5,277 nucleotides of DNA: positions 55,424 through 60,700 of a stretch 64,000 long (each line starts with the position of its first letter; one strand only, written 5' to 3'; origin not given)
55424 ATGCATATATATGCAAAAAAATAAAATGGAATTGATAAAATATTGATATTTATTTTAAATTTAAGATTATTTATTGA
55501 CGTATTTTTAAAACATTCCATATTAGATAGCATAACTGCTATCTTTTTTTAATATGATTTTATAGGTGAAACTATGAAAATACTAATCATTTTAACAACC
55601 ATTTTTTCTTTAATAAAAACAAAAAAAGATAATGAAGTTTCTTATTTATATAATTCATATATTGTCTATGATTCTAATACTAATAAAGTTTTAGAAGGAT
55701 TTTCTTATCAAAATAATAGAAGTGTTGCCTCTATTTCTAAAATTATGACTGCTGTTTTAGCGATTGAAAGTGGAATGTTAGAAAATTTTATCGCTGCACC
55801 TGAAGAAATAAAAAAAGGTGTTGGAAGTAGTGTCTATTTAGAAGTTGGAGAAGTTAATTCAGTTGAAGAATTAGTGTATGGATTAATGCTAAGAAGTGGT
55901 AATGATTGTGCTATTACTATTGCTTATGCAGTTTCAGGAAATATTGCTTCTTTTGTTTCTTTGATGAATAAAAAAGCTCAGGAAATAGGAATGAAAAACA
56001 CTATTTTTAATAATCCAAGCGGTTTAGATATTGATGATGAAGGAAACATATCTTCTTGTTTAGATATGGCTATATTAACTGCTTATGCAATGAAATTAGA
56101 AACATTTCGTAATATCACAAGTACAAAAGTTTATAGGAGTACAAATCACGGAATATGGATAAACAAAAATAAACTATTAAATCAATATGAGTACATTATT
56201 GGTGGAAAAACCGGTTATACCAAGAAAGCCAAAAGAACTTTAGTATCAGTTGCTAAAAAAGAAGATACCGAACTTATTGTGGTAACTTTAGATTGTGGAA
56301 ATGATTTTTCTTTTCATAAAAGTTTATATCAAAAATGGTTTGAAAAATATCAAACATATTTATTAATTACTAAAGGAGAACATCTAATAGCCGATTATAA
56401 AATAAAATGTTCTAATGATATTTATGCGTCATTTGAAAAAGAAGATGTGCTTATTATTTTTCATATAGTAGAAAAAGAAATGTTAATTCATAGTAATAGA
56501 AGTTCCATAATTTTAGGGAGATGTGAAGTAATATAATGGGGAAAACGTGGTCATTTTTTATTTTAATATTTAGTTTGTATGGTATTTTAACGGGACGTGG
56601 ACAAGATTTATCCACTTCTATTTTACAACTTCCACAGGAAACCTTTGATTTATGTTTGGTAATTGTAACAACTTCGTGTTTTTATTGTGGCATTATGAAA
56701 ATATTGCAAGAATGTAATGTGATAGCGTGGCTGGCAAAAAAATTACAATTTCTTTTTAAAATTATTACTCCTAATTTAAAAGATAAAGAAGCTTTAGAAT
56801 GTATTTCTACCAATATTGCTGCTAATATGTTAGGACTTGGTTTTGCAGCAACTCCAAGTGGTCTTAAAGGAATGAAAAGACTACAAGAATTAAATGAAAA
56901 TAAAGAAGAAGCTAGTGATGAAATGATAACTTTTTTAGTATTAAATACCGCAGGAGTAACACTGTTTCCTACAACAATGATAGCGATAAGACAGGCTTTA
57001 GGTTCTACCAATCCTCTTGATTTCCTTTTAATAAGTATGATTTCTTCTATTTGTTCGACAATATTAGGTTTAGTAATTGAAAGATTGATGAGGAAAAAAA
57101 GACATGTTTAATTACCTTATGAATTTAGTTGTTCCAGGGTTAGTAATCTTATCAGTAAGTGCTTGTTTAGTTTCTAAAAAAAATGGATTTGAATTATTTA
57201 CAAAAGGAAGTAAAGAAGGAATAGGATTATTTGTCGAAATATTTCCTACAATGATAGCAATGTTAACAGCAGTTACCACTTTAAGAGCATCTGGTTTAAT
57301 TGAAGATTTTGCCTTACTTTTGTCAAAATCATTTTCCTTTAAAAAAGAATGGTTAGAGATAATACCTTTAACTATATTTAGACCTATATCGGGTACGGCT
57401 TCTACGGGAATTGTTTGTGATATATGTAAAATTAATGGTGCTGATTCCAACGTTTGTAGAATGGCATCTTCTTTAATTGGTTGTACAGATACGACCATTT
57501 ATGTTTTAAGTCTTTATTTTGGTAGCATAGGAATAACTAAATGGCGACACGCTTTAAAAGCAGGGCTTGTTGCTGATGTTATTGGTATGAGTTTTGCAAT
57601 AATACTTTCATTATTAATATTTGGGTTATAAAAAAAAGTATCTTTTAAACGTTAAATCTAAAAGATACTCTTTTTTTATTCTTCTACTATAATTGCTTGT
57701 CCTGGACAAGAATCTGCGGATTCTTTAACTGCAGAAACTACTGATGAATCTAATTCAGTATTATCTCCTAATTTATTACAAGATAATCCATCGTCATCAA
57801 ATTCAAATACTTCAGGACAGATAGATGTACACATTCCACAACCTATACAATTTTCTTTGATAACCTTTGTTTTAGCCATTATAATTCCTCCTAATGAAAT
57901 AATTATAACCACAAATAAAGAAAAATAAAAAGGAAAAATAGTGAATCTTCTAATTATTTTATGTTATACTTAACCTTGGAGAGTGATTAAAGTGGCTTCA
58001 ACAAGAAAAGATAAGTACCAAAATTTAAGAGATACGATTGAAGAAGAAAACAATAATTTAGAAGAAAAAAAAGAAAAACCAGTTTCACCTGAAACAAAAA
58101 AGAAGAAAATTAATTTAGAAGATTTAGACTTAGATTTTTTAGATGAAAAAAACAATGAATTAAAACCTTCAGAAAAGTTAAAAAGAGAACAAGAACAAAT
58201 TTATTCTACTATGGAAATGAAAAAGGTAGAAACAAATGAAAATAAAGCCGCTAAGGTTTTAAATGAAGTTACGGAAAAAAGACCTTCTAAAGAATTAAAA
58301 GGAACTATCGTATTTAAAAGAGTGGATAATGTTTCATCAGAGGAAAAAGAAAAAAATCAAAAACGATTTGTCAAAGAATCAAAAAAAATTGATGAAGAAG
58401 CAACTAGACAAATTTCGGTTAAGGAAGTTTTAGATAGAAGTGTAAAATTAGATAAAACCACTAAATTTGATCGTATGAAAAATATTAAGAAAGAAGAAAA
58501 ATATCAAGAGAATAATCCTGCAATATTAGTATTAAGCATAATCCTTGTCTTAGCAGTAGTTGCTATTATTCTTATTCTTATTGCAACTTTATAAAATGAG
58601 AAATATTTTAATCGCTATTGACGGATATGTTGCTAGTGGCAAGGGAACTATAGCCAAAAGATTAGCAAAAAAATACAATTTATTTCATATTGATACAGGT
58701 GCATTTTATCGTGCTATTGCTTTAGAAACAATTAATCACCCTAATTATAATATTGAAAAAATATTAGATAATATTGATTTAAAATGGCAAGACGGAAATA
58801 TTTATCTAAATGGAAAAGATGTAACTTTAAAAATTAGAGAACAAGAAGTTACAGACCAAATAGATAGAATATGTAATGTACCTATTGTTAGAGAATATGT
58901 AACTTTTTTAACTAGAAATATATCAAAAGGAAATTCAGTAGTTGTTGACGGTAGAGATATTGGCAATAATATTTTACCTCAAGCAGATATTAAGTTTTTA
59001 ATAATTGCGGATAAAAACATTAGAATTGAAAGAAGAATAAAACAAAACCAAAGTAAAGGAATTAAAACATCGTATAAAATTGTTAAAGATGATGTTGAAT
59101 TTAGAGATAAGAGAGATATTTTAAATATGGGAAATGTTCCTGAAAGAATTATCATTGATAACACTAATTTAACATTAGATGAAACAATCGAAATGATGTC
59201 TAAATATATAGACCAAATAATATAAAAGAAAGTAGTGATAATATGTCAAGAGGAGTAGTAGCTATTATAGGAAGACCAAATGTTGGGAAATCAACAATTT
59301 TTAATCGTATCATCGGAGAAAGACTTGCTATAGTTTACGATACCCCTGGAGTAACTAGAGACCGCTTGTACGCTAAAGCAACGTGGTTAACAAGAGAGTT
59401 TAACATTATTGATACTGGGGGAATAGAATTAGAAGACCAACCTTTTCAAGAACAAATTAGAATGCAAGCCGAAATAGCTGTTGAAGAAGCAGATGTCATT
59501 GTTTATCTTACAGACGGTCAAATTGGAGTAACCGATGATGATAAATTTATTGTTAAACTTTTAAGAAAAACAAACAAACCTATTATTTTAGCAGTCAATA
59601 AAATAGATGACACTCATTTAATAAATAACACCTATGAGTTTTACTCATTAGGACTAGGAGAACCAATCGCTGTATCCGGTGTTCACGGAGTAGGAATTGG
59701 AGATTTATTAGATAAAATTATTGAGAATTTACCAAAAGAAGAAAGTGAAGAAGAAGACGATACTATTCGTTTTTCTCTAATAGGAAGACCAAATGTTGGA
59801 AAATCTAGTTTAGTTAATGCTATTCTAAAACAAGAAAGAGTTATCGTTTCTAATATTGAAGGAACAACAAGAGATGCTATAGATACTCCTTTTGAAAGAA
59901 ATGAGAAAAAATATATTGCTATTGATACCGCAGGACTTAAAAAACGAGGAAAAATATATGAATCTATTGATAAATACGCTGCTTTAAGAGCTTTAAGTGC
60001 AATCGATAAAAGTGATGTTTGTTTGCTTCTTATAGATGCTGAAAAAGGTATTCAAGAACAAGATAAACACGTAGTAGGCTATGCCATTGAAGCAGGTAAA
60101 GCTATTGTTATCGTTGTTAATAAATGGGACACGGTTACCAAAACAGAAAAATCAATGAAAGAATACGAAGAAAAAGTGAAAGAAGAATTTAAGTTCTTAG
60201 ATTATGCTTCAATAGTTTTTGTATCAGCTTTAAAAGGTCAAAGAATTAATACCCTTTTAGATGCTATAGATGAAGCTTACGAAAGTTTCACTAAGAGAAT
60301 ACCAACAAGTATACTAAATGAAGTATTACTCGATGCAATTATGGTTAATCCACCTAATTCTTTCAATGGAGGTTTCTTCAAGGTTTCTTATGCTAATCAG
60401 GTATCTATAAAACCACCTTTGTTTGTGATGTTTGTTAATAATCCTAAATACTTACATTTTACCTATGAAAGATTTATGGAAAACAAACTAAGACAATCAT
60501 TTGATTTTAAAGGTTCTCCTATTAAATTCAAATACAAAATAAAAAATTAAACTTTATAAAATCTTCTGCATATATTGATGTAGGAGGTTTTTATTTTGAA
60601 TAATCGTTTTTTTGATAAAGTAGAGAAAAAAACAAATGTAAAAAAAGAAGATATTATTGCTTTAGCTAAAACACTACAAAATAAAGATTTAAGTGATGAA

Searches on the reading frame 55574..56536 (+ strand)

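Call 13: search_protein_families(library=pfam, proteins=[window:55574-56536:+], max_evalue=0.00001)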
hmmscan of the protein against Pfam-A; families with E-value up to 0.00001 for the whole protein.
window:55574-56536:+ (320 aa): 1 family
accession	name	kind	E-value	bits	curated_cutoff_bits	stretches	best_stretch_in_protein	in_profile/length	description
PF00768.25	Peptidase_S11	-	8.8e-51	173.1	27.6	1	27-240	13-236/239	D-alanyl-D-alanine carboxypeptidase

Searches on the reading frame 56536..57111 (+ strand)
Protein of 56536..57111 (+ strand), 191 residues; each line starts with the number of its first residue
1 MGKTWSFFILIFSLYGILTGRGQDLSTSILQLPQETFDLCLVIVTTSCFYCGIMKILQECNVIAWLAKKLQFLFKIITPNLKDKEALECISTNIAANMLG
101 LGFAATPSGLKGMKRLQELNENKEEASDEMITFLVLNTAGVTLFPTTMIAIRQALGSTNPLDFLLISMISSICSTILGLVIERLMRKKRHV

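Call 13: search_protein_families(library=pfam, proteins=[window:56536-57111:+], max_evalue=0.00001)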
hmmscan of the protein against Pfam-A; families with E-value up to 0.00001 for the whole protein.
window:56536-57111:+ (191 aa): 1 family
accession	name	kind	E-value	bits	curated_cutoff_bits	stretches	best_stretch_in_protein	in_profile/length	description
PF07670.19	Gate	-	5.5e-07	30.4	29.6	1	41-182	2-99/104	Nucleoside recognition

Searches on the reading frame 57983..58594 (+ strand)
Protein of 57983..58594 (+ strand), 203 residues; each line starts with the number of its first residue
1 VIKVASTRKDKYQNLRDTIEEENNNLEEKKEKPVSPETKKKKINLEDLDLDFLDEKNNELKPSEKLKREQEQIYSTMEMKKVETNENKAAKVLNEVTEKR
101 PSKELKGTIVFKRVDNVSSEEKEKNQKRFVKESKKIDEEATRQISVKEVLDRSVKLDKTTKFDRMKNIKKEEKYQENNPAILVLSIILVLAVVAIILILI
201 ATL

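Call 8: search_protein_families(library=ncbifam, proteins=[window:57983-58594:+])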
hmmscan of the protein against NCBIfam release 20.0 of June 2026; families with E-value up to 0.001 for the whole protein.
window:57983-58594:+ (203 aa): 0 families

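Call 13: search_protein_families(library=pfam, proteins=[window:57983-58594:+], max_evalue=0.00001)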
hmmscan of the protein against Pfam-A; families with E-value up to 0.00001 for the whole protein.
window:57983-58594:+ (203 aa): 0 families

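Call 50: find_homologous_proteins(query=window:57992-58591:+, max_evalue=0.00001)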
Query window:57992-58591:+ (200 aa): 5 proteins with E <= 0.00001 among 872 candidates.
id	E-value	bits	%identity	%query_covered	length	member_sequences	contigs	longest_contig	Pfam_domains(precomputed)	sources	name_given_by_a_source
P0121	1.6e-110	384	100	100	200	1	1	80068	-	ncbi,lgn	-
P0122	2.9e-103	361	95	100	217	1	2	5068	-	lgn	-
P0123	7.7e-103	360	95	100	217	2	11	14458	-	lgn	-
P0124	1.8e-91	322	84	100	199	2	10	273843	-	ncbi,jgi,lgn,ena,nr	ncbi:MAG: hypothetical protein E7184_01405 [Erysipelotrichaceae bacterium]|nr:hypothetical protein [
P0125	1.4e-90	320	84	100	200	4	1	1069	-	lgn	-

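Call 52: find_encoding_contigs(protein=P0124, flank=10000, max_places=2)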
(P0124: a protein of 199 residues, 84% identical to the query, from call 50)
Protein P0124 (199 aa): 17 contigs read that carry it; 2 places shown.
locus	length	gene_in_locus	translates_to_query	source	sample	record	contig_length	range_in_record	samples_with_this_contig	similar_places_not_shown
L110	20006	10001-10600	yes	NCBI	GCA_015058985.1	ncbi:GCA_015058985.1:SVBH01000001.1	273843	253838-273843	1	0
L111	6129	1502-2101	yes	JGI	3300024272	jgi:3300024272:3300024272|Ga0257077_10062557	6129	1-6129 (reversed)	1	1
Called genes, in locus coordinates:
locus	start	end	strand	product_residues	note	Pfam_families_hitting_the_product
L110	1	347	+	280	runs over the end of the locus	PF00590:TP_methylase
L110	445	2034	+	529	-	PF00133:tRNA-synt_1, PF01406:tRNA-synt_1e (weak), PF01921:tRNA-synt_1f (faint), PF09334:tRNA-synt_1g, PF00133:tRNA-synt_1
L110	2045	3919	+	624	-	PF00890:FAD_binding_2 (faint), PF01134:GIDA, PF12831:FAD_oxidored (weak), PF13738:Pyr_redox_3 (faint), PF21680:GIDA_C_1st, PF13932:SAM_GIDA_C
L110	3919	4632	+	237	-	PF02527:GidB, PF13847:Methyltransf_31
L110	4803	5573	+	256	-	PF00142:Fer4_NifH, PF01656:CbiA, PF02374:ArsA_ATPase, PF06564:CBP_BcsQ, PF09140:MipZ, PF10609:ParA, PF13614:AAA_31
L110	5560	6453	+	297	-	PF02195:ParB_N, PF17762:HTH_ParB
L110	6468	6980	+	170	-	-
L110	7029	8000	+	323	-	PF00768:Peptidase_S11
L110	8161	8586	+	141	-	-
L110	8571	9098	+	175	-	PF07670:Gate (weak)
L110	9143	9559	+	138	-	PF00011:HSP20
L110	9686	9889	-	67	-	PF12838:Fer4_7 (faint), PF13370:Fer4_13, PF13459:Fer4_15, PF12800:Fer4_4 (faint), PF13183:Fer4_8 (faint)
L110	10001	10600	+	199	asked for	-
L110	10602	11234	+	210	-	PF02224:Cytidylate_kin, PF13189:Cytidylate_kin2, PF13238:AAA_18 (weak), PF13207:AAA_17 (faint)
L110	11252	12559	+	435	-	PF00005:ABC_tran (faint), PF00350:Dynamin_N (faint), PF01926:MMR_HSR1, PF02421:FeoB_N, PF00009:GTP_EFTU, PF01926:MMR_HSR1, PF02421:FeoB_N, PF14714:KH_dom-like, +4 more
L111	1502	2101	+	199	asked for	-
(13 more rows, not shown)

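Call 53: find_encoding_contigs(protein=P0123, flank=10000, max_places=2)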
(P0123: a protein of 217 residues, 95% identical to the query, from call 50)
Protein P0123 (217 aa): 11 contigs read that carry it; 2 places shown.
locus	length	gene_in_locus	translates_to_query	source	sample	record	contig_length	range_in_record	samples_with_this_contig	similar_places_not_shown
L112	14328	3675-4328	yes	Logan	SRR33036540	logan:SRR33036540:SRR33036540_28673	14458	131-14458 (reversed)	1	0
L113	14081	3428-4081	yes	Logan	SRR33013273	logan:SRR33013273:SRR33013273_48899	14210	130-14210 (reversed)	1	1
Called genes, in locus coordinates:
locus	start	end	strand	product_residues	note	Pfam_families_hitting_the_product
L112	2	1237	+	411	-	?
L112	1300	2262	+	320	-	PF00768:Peptidase_S11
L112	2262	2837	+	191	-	PF07670:Gate (faint)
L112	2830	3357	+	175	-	-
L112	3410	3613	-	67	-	PF12797:Fer4_2 (weak), PF12837:Fer4_6 (weak), PF25160:LdpA_Fe-S-bd (faint), PF00037:Fer4 (weak), PF13459:Fer4_15, PF13183:Fer4_8 (weak), PF13370:Fer4_13, PF12800:Fer4_4 (weak)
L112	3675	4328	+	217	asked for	-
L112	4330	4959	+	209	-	PF02224:Cytidylate_kin, PF13189:Cytidylate_kin2, PF13238:AAA_18, PF00406:ADK (faint), PF13207:AAA_17 (weak)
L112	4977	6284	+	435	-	PF00009:GTP_EFTU, PF00350:Dynamin_N (faint), PF01926:MMR_HSR1, PF02421:FeoB_N, PF00009:GTP_EFTU, PF01926:MMR_HSR1, PF02421:FeoB_N, PF14714:KH_dom-like, +4 more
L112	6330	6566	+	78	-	PF14069:SpoVIF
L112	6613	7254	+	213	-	PF06790:UPF0259, PF06161:DUF975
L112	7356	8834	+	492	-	PF09547:SpoIVA_ATPase, PF20438:SpoIVA_middle, PF20439:SpoIVA_C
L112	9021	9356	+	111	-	PF18895:T4SS_pilin (weak)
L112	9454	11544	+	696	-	-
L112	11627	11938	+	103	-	-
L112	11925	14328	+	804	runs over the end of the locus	PF26593:TraC-like (weak), PF11130:TraC_F_IV (weak), PF01935:DUF87, PF12846:AAA_10 (weak), PF19044:P-loop_TraG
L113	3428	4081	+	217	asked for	-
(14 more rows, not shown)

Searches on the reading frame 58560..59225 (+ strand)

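Call 13: search_protein_families(library=pfam, proteins=[window:58560-59225:+], max_evalue=0.00001)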
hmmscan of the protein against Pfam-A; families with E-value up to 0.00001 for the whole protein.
window:58560-59225:+ (221 aa): 3 families
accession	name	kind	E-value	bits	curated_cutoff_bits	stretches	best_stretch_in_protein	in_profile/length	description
PF02224.24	Cytidylate_kin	-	1.3e-45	156.1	26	1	18-218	1-210/211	Cytidylate kinase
PF13189.12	Cytidylate_kin2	-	4e-09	37.3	28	1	18-178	2-147/176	Cytidylate kinase-like family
PF13238.12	AAA_18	-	6.3e-07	30.3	29.4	1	18-169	1-118/128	AAA domain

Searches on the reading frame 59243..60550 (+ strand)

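Call 13: search_protein_families(library=pfam, proteins=[window:59243-60550:+], max_evalue=0.00001)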
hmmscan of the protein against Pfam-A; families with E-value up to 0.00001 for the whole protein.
window:59243-60550:+ (435 aa): 9 families
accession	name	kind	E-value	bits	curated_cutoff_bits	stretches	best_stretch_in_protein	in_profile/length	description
PF01926.29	MMR_HSR1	-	5e-57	191.3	21.9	2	6-120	2-113/113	50S ribosome-binding GTPase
PF00009.33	GTP_EFTU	-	6.6e-30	104.5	26.5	2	174-346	3-186/188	Elongation factor Tu GTP binding domain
PF14714.11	KH_dom-like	-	8.7e-29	100.1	27.3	1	352-432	1-81/81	KH-domain-like of EngA bacterial GTPase enzymes, C-terminal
PF02421.24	FeoB_N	-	1.7e-27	96.3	27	2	6-128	3-122/156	Ferrous iron transport protein B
PF04548.22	AIG1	-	1e-12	48.3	27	0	8-109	5-109/212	AIG1 family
PF00350.29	Dynamin_N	-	1.3e-11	45.2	27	0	179-213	3-36/168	Dynamin family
PF03193.22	RsgA_GTPase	-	1.2e-08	35.4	30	0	89-209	32-141/174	RsgA GTPase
PF08477.19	Roc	-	1.9e-08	35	27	0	6-122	2-119/119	Ras of Complex, Roc, domain of DAPkinase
PF10662.15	PduV-EutP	-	8.5e-08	32.6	21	0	6-159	4-141/143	Ethanolamine utilisation - propanediol utilisation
